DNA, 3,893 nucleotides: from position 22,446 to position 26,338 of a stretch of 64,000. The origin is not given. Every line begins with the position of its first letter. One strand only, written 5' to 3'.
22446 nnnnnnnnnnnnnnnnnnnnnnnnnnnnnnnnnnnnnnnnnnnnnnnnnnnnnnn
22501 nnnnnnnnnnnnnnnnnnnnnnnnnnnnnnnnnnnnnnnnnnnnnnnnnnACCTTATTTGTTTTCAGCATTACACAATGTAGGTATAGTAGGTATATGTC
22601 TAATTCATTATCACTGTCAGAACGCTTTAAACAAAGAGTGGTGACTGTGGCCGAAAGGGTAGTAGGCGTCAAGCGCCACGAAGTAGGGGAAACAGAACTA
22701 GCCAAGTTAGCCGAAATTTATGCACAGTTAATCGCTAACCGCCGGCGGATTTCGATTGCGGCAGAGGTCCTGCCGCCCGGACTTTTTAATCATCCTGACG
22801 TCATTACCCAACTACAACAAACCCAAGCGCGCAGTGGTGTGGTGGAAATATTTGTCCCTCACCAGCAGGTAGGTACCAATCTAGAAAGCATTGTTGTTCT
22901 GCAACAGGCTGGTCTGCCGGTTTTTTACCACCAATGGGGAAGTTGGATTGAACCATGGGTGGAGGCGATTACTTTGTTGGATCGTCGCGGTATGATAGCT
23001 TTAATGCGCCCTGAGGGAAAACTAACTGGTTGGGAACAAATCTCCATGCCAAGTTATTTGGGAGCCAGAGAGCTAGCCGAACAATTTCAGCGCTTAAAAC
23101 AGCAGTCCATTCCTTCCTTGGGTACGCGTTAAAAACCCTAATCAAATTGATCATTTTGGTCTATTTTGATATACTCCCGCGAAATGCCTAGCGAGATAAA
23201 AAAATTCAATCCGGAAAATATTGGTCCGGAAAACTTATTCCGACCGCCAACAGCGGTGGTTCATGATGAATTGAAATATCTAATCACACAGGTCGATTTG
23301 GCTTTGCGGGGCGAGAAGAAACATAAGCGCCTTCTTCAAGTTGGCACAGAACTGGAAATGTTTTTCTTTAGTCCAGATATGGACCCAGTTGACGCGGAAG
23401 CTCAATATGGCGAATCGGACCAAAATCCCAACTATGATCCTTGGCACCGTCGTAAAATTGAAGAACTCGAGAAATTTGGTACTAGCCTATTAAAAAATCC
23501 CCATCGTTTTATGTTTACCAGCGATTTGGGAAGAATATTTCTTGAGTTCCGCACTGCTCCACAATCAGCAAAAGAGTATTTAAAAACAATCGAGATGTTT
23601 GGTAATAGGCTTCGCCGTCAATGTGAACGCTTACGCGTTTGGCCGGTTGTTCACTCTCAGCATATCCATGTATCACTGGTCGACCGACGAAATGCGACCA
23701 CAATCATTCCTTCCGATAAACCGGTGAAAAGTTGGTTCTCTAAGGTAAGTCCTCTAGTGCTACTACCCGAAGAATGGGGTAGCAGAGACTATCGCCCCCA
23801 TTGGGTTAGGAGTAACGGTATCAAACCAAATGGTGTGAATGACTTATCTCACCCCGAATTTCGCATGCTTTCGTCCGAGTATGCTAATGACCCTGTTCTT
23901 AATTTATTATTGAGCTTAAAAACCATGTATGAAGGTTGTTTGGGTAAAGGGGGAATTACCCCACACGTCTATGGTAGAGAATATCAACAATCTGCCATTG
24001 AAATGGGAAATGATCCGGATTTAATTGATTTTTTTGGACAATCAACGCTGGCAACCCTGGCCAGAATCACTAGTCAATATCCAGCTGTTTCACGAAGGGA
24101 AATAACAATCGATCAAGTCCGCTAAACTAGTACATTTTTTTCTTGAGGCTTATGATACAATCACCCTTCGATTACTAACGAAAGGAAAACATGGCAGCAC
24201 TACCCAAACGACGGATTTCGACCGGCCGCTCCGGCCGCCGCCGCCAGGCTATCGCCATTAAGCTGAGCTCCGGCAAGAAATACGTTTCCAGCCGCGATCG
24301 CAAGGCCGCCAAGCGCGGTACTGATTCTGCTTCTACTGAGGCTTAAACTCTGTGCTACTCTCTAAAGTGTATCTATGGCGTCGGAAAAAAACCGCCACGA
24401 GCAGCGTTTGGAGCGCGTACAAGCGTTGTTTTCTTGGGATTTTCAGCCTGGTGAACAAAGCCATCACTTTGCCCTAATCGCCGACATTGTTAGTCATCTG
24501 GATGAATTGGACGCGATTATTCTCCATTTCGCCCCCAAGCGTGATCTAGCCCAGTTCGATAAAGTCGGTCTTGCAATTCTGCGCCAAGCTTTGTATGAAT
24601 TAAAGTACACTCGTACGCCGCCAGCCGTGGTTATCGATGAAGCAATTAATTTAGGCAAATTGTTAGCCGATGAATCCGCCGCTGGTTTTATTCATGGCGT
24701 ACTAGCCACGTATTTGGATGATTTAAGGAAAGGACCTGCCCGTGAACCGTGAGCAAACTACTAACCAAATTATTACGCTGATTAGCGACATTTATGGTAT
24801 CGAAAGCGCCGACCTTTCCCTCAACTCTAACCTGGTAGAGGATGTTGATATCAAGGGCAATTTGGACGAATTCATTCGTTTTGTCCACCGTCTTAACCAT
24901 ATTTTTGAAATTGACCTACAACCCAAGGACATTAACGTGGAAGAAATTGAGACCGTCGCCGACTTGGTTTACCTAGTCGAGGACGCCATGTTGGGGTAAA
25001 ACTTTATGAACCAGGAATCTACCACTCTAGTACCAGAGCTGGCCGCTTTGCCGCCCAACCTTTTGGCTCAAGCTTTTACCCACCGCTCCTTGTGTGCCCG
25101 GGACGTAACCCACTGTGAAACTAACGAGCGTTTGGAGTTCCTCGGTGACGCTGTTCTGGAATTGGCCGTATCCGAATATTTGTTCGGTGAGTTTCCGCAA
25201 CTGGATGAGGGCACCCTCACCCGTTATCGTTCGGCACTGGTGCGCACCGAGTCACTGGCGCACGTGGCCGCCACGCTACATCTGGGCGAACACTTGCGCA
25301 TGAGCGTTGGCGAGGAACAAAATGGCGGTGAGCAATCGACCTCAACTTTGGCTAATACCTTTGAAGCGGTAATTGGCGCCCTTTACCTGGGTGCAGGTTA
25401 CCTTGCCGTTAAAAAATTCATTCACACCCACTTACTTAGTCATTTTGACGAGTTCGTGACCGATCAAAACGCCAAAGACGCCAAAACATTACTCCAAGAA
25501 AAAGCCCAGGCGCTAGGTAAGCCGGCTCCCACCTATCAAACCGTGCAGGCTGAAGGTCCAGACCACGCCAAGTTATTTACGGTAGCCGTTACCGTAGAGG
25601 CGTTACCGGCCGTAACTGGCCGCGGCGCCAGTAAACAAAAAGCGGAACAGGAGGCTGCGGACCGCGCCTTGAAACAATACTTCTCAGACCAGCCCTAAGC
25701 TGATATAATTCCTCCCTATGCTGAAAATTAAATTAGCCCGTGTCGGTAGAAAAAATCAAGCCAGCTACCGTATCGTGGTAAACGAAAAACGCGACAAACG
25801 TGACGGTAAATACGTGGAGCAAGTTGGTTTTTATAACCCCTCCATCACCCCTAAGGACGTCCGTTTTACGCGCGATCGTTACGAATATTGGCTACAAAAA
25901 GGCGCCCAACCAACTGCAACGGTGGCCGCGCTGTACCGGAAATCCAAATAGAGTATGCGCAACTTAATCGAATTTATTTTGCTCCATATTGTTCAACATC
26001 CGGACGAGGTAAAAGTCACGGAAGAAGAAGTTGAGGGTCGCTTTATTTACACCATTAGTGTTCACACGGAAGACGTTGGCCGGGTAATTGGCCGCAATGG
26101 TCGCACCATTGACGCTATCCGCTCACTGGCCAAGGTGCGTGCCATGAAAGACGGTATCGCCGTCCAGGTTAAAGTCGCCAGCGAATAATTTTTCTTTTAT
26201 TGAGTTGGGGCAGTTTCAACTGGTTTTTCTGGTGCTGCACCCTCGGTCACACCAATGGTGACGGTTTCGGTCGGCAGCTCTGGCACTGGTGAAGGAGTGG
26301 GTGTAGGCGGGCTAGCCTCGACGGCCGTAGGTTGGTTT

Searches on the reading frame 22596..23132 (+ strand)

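Call 32: search_protein_families(library=pfam, proteins=[window:22596-23132:+], max_evalue=0.01)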
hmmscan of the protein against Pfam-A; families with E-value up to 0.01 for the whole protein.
window:22596-23132:+ (178 aa): 1 family
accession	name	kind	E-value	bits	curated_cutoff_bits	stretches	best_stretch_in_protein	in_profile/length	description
PF25559.1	DUF7931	-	0.0011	19.1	27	0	40-86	7-56/149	Domain of unknown function (DUF7931)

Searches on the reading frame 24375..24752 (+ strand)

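Call 32: search_protein_families(library=pfam, proteins=[window:24375-24752:+], max_evalue=0.01)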
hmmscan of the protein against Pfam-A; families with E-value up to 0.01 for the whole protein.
window:24375-24752:+ (125 aa): 1 family
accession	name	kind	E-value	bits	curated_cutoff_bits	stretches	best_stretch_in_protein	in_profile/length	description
PF01029.23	NusB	-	2.8e-20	73.5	23.1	1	8-113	24-131/133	NusB family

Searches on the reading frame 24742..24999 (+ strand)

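Call 32: search_protein_families(library=pfam, proteins=[window:24742-24999:+], max_evalue=0.01)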
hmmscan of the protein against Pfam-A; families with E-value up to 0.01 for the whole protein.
window:24742-24999:+ (85 aa): 1 family
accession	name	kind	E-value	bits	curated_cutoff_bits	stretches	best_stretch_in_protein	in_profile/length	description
PF00550.31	PP-binding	-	0.00042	21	20.8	1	9-76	2-64/67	Phosphopantetheine attachment site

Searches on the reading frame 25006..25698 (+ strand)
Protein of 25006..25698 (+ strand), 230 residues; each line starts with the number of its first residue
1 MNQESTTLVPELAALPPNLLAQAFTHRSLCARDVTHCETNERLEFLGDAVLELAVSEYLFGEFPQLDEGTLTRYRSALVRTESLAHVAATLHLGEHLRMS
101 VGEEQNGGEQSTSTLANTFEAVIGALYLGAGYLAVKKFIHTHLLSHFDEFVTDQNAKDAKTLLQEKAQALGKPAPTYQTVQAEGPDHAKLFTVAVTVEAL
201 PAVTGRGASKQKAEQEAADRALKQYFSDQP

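Call 32: search_protein_families(library=pfam, proteins=[window:25006-25698:+], max_evalue=0.01)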
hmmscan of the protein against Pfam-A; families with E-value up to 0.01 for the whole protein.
window:25006-25698:+ (230 aa): 5 families
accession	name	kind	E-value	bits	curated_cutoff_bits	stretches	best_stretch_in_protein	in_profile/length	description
PF14622.11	Ribonucleas_3_3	-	8.1e-35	120.2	35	1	17-145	2-126/128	Ribonuclease-III-like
PF00636.31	Ribonuclease_3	-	9.1e-27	94.3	27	1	41-129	1-100/102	Ribonuclease III domain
PF00035.32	dsrm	-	5.4e-14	53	23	1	159-224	1-65/66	Double-stranded RNA binding motif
PF22935.1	RM44_endonuclase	-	1.5e-08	35.2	27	1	32-126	51-139/139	Large ribosomal subunit protein mL44, endonuclease domain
PF14709.13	DND1_DSRM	-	0.0013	19.5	25.7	1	158-207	2-56/80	double strand RNA binding domain from DEAD END PROTEIN 1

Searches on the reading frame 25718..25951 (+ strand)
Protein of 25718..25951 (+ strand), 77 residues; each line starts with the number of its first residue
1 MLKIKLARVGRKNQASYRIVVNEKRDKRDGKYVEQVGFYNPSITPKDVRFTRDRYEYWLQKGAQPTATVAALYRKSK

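Call 32: search_protein_families(library=pfam, proteins=[window:25718-25951:+], max_evalue=0.01)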
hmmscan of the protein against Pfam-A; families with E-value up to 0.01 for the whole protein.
window:25718-25951:+ (77 aa): 1 family
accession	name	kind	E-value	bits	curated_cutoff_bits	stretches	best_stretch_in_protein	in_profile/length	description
PF00886.24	Ribosomal_S16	-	3.7e-23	81.7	27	1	8-66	1-62/62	Ribosomal protein S16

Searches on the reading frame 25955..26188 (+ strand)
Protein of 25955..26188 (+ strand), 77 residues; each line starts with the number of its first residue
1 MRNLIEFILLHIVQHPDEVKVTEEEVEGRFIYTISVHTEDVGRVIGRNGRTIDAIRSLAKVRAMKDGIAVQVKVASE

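Call 33: search_protein_families(library=pfam, proteins=[window:25955-26188:+], max_evalue=0.01)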
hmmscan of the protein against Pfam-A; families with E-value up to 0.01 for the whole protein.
window:25955-26188:+ (77 aa): 3 families
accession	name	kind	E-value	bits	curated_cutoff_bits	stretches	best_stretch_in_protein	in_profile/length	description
PF13083.13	KH_KhpA-B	-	1.6e-20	73.2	32.1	1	3-74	2-73/73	KhpA/KhpB, KH domain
PF00013.35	KH_1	-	2.4e-06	27.7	21.5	1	32-62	2-32/66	KH domain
PF07650.23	KH_2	-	3.8e-05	23.9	22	1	25-63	14-58/78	KH domain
